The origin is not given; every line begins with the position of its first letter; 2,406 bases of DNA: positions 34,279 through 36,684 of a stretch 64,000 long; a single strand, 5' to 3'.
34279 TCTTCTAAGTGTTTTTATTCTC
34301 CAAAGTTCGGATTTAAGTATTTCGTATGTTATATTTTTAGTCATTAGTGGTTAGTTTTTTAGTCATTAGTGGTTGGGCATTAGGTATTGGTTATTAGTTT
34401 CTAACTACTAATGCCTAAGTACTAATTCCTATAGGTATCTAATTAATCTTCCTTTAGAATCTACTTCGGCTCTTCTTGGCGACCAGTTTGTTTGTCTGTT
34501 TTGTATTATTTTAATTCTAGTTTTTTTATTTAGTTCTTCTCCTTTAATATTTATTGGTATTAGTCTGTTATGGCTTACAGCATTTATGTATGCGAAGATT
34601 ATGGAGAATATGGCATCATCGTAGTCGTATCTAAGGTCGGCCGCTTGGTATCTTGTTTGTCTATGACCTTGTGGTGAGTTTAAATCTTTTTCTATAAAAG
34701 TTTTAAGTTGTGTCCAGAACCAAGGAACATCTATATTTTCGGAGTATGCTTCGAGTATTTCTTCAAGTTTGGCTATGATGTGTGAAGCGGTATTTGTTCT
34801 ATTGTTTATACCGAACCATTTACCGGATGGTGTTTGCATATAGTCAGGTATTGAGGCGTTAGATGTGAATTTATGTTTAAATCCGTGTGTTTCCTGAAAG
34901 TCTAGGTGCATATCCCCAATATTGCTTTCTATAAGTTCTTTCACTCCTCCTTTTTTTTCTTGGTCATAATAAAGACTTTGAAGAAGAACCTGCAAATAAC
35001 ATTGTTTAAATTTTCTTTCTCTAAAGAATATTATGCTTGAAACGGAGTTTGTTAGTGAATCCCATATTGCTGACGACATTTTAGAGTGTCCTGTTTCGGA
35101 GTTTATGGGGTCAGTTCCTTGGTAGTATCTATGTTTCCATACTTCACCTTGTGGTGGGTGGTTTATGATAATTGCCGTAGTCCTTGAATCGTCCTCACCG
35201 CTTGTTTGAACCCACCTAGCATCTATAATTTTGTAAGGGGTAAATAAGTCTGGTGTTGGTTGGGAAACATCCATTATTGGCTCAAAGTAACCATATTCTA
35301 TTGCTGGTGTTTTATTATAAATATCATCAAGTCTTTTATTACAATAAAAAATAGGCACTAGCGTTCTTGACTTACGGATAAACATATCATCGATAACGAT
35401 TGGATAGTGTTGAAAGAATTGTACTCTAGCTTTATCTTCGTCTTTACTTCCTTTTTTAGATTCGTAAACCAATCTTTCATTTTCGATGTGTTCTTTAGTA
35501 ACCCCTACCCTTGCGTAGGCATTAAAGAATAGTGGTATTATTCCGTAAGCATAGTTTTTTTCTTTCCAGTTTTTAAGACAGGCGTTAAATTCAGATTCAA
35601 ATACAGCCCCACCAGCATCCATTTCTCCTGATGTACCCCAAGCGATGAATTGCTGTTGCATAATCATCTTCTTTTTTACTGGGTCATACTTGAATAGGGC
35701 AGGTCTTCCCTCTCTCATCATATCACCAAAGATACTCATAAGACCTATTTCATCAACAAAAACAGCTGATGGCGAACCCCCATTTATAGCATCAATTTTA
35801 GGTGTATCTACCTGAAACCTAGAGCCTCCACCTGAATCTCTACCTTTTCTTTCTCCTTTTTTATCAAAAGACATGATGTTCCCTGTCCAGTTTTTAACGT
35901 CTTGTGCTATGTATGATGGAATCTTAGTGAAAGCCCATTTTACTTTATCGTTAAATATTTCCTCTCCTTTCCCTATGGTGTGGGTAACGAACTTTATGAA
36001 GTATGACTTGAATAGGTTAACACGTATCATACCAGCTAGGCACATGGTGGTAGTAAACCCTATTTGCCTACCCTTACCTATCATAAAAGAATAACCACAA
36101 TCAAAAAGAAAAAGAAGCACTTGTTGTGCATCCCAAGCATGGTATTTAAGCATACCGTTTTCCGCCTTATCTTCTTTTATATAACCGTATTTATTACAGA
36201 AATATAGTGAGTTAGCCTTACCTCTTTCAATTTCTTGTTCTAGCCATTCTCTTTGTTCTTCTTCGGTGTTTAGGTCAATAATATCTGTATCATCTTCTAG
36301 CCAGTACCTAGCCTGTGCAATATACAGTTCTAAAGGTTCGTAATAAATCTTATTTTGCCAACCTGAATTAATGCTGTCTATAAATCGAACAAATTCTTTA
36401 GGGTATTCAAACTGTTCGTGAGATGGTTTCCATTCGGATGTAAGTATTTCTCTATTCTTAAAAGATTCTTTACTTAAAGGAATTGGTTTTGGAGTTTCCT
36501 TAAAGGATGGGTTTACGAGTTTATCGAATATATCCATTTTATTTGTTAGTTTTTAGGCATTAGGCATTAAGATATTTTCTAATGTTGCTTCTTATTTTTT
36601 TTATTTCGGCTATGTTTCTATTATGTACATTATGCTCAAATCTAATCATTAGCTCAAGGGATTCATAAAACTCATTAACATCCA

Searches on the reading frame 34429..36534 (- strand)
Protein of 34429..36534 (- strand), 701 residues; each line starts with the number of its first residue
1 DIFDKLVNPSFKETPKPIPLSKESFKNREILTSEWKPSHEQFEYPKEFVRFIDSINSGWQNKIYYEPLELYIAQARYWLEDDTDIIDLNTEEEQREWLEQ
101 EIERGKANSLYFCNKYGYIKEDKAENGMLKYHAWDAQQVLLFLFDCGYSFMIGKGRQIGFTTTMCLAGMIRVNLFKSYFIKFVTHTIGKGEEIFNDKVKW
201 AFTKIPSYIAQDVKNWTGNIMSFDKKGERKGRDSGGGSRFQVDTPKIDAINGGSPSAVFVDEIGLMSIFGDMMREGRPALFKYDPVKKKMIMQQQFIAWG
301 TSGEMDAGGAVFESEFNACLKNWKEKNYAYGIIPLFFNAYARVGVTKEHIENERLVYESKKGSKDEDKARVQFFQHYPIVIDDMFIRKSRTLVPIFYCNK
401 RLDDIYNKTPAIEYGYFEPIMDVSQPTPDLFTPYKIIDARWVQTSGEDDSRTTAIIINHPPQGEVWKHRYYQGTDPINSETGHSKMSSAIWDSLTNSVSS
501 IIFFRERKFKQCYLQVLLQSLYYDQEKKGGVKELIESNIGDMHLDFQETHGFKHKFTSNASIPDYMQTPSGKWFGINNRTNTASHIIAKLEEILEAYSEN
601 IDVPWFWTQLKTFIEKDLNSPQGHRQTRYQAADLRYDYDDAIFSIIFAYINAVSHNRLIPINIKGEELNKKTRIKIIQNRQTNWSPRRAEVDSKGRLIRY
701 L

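Call 32: search_protein_families(library=phrogs, proteins=[window:34429-36534:-], max_evalue=0.001)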
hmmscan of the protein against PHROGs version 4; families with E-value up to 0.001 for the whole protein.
window:34429-36534:- (701 aa): 1 family
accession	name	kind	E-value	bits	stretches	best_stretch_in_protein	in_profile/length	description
phrog_26724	-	unknown function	6.3e-07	30.1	1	149-211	49-110/192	-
